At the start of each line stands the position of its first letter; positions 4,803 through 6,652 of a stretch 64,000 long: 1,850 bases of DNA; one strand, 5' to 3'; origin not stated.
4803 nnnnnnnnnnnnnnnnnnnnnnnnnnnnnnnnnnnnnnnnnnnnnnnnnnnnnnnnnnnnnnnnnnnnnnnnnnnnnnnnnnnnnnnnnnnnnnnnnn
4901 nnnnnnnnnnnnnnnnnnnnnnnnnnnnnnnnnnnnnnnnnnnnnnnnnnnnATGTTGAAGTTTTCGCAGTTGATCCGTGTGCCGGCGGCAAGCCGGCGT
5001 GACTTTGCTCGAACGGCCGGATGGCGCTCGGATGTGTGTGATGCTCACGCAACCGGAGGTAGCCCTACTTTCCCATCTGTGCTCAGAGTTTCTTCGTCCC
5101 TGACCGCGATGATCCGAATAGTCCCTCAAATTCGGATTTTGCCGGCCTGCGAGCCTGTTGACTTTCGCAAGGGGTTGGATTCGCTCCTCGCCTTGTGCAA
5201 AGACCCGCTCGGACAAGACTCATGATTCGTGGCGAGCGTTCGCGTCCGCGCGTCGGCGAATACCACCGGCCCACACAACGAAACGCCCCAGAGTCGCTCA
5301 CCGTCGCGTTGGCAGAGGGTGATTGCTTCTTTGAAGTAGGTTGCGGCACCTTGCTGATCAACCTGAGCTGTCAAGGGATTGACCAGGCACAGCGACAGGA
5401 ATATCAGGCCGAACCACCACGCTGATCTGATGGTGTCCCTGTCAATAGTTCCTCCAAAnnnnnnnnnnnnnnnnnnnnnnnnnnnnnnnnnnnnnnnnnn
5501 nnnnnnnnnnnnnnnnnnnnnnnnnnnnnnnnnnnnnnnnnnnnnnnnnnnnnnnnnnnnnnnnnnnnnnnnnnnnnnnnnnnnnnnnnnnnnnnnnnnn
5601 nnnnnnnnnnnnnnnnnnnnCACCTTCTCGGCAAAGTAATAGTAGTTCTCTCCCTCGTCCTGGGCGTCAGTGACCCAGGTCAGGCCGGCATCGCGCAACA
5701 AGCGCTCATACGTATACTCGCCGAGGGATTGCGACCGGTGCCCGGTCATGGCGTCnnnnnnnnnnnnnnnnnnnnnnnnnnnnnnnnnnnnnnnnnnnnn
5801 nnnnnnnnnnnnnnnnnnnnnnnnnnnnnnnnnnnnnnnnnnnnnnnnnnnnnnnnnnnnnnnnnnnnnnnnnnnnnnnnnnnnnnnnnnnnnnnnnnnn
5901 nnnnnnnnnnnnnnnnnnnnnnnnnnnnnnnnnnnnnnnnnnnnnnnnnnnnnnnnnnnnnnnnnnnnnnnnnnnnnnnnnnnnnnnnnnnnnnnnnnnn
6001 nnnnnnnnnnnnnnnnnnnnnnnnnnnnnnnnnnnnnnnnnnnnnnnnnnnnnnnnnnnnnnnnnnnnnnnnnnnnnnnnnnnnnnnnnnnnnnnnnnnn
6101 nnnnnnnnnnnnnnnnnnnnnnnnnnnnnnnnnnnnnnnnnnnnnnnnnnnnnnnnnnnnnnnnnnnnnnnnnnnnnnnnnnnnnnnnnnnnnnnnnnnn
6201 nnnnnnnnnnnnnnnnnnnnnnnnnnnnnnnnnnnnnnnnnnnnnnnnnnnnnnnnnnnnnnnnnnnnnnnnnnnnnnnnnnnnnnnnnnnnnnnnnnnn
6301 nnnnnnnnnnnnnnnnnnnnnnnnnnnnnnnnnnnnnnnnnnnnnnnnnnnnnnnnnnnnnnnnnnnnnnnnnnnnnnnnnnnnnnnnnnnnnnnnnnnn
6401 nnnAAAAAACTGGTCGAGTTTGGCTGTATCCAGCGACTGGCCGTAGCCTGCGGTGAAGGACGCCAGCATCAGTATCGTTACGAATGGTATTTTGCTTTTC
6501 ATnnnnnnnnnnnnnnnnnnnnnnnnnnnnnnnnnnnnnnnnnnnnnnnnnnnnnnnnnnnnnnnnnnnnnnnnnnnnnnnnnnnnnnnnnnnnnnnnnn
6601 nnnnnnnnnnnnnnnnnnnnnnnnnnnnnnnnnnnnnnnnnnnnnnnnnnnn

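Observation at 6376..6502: Serine hydrolase gene broken by +1 in an A7/T7 homopolymer exactly between the signal peptide and the mature domain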

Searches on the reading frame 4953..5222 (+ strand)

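Call 4: search_protein_families(library=pfam, proteins=[window:4953-5222:+], max_evalue=0.1)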
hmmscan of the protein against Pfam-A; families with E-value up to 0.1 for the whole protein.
seq(90 aa): 1 family
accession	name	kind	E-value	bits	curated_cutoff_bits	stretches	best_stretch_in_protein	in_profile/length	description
PF05717.18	TnpB_IS66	-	0.013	15.9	26.6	1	62-89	3-30/101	IS66 Orf2 like protein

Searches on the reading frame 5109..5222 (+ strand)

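Call 29: search_protein_families(library=ncbifam, proteins=[window:5109-5222:+], max_evalue=1)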
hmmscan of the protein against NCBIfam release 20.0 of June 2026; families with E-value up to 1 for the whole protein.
seq(38 aa): 1 family
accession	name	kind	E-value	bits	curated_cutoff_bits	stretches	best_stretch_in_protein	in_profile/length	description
NF033819.0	IS66_TnpB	equivalog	0.0013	18.6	50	1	13-37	4-28/90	IS66 family insertion sequence element accessory protein TnpB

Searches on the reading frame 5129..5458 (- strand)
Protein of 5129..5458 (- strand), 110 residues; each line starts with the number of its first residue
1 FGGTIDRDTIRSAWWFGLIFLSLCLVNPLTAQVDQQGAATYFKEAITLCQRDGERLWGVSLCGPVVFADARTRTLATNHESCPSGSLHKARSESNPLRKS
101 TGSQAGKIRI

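Call 4: search_protein_families(library=pfam, proteins=[window:5129-5458:-], max_evalue=0.1)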
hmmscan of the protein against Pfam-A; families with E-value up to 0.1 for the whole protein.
seq(110 aa): 0 families

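Call 19: find_homologous_proteins(query=window:5129-5446:-, max_evalue=0.01)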
Query seq(106 aa) (106 aa): 35 proteins with E <= 0.01 among 40 candidates.
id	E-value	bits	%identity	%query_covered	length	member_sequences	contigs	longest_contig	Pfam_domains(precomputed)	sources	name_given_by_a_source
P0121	9.6e-33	130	68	86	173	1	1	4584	-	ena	-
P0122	1.4e-32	130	61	98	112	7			-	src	-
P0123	2.2e-32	129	64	94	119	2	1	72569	-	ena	-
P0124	4.2e-32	128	73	78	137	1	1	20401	-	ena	-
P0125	1.0e-31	127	63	94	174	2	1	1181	-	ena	-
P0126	1.1e-31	127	77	71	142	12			-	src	-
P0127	2.0e-31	126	63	94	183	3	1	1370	-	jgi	jgi:hypothetical protein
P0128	8.2e-31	124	76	71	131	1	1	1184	-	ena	-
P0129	4.9e-30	122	70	77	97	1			-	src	-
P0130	8.5e-30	121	63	90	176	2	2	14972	-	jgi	jgi:hypothetical protein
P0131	8.7e-30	121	75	71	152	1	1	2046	-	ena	-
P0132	2.8e-29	119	65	86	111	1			-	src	-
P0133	3.6e-29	119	66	80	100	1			-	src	-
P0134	6.1e-29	118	73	71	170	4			-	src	-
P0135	6.6e-29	118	68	77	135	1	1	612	-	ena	-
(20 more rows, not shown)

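Call 26: search_protein_families(library=pfam, proteins=[P0127, P0130], max_evalue=0.01)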
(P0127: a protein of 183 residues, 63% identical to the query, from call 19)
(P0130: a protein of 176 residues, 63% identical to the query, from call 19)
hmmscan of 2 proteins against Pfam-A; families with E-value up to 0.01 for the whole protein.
P0127 (183 aa): 0 families

P0130 (176 aa): 0 families

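Call 39: find_encoding_contigs(protein=P0124, flank=6000, max_places=2)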
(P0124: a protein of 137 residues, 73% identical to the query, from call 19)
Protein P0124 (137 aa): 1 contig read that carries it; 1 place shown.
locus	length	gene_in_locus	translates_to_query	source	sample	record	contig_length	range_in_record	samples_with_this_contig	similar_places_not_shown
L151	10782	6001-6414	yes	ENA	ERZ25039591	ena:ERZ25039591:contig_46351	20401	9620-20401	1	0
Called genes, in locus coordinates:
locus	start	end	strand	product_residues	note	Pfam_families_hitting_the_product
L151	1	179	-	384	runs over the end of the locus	-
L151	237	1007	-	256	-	-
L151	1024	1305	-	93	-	-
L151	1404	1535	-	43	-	-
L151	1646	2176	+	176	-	PF01872:RibD_C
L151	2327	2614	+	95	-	-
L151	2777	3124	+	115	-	PF01022:HTH_5, PF12802:MarR_2 (weak), PF12840:HTH_20, PF01047:MarR (weak)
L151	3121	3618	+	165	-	PF08327:AHSA1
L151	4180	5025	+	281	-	PF00561:Abhydrolase_1, PF00975:Thioesterase (faint), PF12146:Hydrolase_4, PF12697:Abhydrolase_6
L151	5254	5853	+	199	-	-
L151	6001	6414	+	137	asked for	-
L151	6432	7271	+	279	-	-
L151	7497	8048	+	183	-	-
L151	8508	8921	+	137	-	-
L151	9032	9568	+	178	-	PF13238:AAA_18 (faint), PF13521:AAA_28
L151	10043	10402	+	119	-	PF00903:Glyoxalase, PF18029:Glyoxalase_6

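Call 40: find_encoding_contigs(protein=P0123, flank=6000, max_places=2)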
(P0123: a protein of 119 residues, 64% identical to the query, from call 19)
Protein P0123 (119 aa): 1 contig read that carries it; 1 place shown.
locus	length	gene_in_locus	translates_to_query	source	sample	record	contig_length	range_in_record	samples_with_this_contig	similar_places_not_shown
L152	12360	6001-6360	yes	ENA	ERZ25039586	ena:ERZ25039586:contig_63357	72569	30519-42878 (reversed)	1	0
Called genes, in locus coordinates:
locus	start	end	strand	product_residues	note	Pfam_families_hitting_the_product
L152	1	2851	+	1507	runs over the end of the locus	PF15902:Sortilin-Vps10 (faint), PF13004:BACON (weak), PF17803:Cadherin_4, PF17892:Cadherin_5, PF17963:Big_9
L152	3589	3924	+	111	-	-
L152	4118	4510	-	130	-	-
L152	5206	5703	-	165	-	-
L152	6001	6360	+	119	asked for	-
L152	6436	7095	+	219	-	-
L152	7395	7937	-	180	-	-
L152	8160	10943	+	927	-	PF00069:Pkinase, PF01636:APH (faint), PF07714:PK_Tyr_Ser-Thr, PF03109:ABC1 (weak)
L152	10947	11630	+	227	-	PF02586:SRAP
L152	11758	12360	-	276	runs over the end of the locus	PF01797:Y1_Tnp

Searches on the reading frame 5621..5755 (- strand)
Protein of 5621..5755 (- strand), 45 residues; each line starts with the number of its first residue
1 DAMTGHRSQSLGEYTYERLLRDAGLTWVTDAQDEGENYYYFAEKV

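Call 25: search_protein_representatives(protein=window:5621-5755:-)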
Query: 45 residues. Proteins with E-value up to 0.001 (for the whole library): 61; up to 1e-10: 17; up to 1e-30: 0. The best 61 are listed.
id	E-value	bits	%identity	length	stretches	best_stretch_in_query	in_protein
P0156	1.9e-18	80.2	87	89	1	1-45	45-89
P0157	3.2e-16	73.3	88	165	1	1-41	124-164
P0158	3.0e-15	70.3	82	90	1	1-44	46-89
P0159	1.2e-14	68.4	75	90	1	1-44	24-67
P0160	3.9e-14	66.9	78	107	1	1-45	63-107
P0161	3.9e-14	66.9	77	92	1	1-44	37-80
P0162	5.4e-14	66.4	77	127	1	1-44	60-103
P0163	1.1e-13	65.5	75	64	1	1-44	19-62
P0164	1.6e-13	64.9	77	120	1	1-44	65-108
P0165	5.4e-13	63.3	76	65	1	3-44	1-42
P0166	6.3e-13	63.2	77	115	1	1-44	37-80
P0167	8.9e-13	62.7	75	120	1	1-44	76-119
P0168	1.9e-12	61.7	70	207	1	1-44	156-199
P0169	1.9e-12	61.7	73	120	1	1-45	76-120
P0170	7.2e-12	59.9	75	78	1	2-45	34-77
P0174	5.5e-10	54.1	64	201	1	1-42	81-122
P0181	3.7e-06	42.3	35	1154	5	6-42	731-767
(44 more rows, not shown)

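Call 26: search_protein_families(library=pfam, proteins=[P0156, P0157, P0167, P0168, P0174, P0181], max_evalue=0.01)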
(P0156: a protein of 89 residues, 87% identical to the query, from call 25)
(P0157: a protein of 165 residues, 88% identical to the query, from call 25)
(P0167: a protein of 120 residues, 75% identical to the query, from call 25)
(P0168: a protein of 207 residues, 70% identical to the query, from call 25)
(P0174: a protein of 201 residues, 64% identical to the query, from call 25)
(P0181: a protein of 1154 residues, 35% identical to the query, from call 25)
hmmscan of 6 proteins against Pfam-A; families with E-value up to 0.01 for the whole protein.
P0156 (89 aa): 0 families

P0157 (165 aa): 2 families
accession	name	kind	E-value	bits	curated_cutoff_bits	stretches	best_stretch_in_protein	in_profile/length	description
PF13489.12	Methyltransf_23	-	8.4e-05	22.8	27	0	70-151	75-162/164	Methyltransferase domain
PF13847.12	Methyltransf_31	-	0.0034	17.5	27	0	92-144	88-142/145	Methyltransferase domain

P0167 (120 aa): 2 families
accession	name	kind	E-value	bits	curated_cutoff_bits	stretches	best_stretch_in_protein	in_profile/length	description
PF13649.12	Methyltransf_25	-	9.1e-05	23.5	27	1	1-61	33-97/97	Methyltransferase domain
PF08241.18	Methyltransf_11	-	0.0038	18.3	21.2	1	1-65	30-95/95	Methyltransferase domain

P0168 (207 aa): 5 families
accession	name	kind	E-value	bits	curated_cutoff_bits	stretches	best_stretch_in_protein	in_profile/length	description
PF13649.12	Methyltransf_25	-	1.9e-13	51.4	27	1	50-141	1-97/97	Methyltransferase domain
PF13489.12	Methyltransf_23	-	2.3e-11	44.1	27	1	38-184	15-163/164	Methyltransferase domain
PF08241.18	Methyltransf_11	-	6.5e-11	43.2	21.2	1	51-145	1-95/95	Methyltransferase domain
PF13847.12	Methyltransf_31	-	2.2e-08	34.4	27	1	47-156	4-119/145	Methyltransferase domain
PF08242.18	Methyltransf_12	-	3e-08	34.7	30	1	51-143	1-98/98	Methyltransferase domain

P0174 (201 aa): 0 families

P0181 (1154 aa): 9 families
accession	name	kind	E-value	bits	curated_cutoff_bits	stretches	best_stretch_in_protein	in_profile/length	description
PF13306.12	LRR_5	-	4e-97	321.3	27.7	3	356-484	1-126/127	BspA type Leucine rich repeat region (6 copies)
PF21910.2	GH85_C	-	5.2e-23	81.7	27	1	704-747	8-49/95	GH85 endohexosaminidases, C-terminal domain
PF09479.16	Flg_new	-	2.6e-17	63.1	27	1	68-131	2-64/65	Listeria-Bacteroides repeat domain (List_Bact_rpt)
PF02368.24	Big_2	-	6.2e-17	61.8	22.8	1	140-215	2-77/79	Bacterial Ig-like domain (group 2)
PF24489.1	Ig_J_second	-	1.1e-11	45.2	27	0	715-783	19-91/105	Tip attachment protein J second Ig-like domain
PF13855.12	LRR_8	-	3.8e-11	43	27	0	312-349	16-54/61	Leucine rich repeat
PF13560.12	HTH_31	-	7e-05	23.5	27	0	741-791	6-57/64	Helix-turn-helix domain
PF21291.3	CYNS_N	-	0.0038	17.6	27.1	0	836-883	15-62/69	Cyanate hydratase, N-terminal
PF22211.2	Tsi3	-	0.0055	17.5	26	0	660-705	43-90/111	Type six secretion immunity 3 domain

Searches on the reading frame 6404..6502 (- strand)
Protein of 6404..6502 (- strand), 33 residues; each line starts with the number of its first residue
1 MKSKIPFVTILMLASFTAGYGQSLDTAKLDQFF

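Call 32: list_cluster_members(proteins=[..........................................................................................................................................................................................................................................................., window:6404-6502:-, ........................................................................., P0001])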
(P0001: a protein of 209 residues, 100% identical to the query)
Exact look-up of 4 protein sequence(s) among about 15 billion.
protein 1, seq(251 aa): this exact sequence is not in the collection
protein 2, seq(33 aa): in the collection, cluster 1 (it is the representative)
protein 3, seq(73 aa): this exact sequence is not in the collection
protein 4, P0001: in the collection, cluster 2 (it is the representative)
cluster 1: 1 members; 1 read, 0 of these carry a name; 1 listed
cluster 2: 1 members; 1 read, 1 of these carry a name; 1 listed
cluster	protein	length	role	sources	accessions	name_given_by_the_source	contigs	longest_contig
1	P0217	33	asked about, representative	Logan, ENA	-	-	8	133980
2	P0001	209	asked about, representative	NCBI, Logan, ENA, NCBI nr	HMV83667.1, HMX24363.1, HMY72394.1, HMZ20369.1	MAG TPA: serine hydrolase domain-containing protein [Blastocatellia bacterium] | serine hydrolase domain-containing protein [Blastocatellia bacterium]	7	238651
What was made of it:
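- On Phase-variable contingency locus: T6 and T8 products are absent from the collection (call 32).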
